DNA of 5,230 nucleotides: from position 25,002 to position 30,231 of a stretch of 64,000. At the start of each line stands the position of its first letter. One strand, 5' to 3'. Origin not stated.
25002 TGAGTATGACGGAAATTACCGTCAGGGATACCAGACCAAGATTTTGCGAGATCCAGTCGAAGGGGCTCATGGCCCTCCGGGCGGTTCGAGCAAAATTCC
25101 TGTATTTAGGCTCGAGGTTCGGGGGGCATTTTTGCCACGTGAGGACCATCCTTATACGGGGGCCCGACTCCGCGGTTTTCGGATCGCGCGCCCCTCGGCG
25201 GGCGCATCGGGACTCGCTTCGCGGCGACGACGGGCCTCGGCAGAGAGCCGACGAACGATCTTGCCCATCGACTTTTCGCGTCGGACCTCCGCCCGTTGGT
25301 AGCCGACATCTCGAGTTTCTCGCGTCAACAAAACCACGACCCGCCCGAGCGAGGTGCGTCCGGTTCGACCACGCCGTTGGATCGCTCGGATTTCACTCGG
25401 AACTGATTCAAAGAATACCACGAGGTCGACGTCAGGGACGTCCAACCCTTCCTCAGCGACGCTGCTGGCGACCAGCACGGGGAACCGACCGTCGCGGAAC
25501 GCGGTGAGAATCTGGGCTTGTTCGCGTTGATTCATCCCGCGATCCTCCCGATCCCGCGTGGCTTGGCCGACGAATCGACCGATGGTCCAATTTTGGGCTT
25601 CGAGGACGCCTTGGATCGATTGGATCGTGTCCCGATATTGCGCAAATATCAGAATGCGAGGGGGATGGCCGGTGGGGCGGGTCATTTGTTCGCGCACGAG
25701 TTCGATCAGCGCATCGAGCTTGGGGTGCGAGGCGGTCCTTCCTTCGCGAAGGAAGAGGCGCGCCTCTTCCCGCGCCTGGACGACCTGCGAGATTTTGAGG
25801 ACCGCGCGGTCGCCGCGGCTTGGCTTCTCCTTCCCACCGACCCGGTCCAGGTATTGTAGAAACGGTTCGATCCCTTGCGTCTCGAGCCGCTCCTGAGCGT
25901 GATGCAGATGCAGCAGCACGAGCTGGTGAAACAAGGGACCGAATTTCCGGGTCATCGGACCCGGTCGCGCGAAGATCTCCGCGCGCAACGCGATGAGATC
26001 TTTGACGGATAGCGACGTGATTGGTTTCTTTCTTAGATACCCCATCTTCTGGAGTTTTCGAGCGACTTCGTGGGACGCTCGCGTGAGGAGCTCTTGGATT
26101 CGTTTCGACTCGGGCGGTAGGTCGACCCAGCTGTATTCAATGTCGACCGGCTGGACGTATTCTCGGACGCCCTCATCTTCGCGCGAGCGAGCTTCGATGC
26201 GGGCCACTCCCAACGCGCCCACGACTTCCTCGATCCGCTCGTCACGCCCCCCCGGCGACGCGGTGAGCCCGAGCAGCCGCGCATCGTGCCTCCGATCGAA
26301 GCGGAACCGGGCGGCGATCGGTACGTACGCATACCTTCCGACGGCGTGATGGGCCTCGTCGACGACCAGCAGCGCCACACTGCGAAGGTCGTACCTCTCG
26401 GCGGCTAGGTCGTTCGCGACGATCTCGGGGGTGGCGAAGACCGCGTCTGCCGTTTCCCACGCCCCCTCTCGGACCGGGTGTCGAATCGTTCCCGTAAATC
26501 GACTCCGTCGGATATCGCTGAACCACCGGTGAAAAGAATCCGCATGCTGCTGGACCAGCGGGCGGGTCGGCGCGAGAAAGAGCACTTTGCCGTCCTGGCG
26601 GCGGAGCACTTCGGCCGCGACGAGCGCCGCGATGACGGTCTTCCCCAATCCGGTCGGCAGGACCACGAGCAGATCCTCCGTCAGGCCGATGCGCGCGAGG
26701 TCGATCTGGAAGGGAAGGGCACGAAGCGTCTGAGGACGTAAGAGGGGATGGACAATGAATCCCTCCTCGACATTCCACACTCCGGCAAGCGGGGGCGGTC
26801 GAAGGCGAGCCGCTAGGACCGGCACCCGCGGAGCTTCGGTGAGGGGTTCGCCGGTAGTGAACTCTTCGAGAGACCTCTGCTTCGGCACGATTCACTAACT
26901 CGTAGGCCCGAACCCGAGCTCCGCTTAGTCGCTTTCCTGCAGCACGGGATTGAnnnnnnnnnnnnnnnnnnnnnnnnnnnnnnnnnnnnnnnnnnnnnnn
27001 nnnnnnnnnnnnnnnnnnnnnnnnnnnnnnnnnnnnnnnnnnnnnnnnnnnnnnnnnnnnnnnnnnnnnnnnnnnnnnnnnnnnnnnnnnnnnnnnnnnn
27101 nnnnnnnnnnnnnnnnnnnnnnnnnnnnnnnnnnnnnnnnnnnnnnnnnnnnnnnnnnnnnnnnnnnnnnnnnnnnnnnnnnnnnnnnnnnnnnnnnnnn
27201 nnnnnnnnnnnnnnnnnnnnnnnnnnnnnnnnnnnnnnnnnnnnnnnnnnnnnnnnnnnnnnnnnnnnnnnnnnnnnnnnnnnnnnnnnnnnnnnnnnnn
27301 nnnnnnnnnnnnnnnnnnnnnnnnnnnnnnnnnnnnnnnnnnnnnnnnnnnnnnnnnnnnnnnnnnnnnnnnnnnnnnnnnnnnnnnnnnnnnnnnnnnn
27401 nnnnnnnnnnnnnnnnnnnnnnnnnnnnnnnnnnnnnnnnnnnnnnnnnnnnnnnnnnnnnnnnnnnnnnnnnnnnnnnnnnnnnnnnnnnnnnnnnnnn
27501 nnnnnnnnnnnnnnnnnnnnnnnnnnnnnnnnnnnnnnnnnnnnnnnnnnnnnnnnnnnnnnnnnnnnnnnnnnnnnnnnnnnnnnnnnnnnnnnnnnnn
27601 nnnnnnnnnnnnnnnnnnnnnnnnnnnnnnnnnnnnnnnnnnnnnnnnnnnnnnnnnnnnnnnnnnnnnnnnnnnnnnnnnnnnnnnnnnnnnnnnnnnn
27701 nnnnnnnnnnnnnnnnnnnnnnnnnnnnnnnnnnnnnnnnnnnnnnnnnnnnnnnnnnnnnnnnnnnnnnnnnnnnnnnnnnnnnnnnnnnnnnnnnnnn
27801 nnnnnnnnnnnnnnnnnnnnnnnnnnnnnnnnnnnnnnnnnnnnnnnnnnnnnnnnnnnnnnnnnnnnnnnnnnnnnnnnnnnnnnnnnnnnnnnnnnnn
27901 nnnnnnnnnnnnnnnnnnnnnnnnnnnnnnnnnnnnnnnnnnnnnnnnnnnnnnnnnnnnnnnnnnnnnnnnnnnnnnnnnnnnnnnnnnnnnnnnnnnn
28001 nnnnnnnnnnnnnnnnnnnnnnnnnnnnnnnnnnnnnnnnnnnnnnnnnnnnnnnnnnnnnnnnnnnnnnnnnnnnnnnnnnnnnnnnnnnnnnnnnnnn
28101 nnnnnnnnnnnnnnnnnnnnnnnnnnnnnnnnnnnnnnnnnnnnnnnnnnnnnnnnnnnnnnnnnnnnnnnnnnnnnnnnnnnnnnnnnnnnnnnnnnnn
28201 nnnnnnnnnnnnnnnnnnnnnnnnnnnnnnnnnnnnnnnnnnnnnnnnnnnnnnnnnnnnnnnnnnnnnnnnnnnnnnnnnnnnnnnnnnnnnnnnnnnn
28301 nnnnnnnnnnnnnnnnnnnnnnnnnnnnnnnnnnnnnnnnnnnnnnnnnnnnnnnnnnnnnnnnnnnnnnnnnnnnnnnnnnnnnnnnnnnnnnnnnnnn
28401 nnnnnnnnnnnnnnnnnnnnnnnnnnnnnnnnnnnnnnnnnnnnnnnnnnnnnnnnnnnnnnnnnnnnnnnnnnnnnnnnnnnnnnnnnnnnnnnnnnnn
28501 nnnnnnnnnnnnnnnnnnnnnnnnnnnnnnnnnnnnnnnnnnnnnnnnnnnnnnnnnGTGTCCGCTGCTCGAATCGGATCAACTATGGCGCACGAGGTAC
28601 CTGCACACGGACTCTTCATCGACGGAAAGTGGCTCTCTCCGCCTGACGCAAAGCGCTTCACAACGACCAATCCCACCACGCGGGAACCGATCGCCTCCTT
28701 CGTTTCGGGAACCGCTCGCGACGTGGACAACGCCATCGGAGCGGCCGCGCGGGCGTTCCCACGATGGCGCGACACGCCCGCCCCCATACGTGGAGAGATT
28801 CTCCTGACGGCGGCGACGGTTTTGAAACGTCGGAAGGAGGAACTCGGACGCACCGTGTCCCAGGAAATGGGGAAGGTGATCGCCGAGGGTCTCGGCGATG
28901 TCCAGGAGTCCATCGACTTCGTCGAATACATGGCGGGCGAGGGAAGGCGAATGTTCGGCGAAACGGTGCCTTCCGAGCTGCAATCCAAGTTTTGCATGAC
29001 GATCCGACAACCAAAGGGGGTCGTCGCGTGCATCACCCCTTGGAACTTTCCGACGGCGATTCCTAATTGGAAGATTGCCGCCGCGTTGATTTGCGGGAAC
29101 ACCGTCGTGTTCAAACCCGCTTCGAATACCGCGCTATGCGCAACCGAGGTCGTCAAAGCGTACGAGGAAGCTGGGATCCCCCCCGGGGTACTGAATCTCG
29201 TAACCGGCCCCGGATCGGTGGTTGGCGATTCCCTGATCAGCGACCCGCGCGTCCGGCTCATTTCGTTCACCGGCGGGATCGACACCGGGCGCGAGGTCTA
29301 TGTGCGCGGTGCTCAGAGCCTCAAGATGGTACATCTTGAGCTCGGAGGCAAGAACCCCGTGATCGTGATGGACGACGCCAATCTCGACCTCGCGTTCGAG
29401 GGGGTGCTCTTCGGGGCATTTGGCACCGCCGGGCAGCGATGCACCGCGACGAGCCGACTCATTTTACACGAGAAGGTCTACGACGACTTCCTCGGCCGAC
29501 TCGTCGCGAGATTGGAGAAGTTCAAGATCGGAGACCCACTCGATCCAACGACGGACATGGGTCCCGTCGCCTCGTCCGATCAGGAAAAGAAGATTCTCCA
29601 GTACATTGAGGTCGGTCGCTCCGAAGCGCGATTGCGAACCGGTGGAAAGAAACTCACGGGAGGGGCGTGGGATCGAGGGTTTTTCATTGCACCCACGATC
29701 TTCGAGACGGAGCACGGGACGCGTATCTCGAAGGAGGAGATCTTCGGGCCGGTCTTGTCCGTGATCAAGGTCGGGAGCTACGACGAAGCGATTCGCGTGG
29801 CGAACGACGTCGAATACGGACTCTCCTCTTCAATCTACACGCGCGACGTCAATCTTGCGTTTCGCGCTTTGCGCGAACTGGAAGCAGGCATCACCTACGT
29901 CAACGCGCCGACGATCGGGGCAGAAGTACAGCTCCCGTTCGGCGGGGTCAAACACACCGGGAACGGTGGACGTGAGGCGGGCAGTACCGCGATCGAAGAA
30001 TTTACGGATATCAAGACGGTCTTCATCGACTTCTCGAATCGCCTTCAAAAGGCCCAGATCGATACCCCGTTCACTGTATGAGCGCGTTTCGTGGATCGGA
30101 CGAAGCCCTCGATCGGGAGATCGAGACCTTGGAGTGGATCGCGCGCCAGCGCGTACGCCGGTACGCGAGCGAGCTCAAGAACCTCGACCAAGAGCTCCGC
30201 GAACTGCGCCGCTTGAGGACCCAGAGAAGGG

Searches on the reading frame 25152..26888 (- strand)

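Call 68: search_protein_families(library=pfam, proteins=[window:25152-26888:-], max_evalue=0.0001)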
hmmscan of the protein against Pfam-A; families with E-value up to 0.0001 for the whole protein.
window:25152-26888:- (578 aa): 3 families
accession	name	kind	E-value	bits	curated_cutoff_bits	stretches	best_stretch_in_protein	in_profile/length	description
PF00271.37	Helicase_C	-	1.3e-22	80.5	23.5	1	390-512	2-109/110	Helicase conserved C-terminal domain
PF00270.35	DEAD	-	1.4e-22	80.6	26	1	70-213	14-161/167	DEAD/DEAH box helicase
PF04851.21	ResIII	-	3e-18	66.7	22.5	1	71-212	24-162/164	Type III restriction enzyme, res subunit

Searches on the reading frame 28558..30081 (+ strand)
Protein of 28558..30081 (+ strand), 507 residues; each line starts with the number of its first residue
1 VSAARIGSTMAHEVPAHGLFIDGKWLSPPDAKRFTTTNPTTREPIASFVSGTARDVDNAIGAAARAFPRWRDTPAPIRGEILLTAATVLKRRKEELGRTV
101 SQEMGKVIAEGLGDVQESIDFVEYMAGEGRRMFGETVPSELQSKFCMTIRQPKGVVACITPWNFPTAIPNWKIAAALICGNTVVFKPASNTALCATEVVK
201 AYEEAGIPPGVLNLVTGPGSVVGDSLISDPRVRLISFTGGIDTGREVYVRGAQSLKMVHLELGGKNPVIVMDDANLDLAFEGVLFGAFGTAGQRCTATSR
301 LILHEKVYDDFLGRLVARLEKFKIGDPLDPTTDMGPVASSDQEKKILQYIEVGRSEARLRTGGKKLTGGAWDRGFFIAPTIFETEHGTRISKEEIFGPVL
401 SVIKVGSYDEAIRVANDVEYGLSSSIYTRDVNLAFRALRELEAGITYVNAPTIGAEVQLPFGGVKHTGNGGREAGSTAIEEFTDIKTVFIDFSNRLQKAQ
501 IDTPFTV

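Call 68: search_protein_families(library=pfam, proteins=[window:28558-30081:+], max_evalue=0.0001)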
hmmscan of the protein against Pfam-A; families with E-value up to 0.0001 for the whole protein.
window:28558-30081:+ (507 aa): 1 family
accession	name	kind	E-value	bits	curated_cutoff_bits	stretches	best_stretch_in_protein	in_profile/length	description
PF00171.27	Aldedh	-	5.2e-168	559.8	23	1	28-488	4-461/461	Aldehyde dehydrogenase family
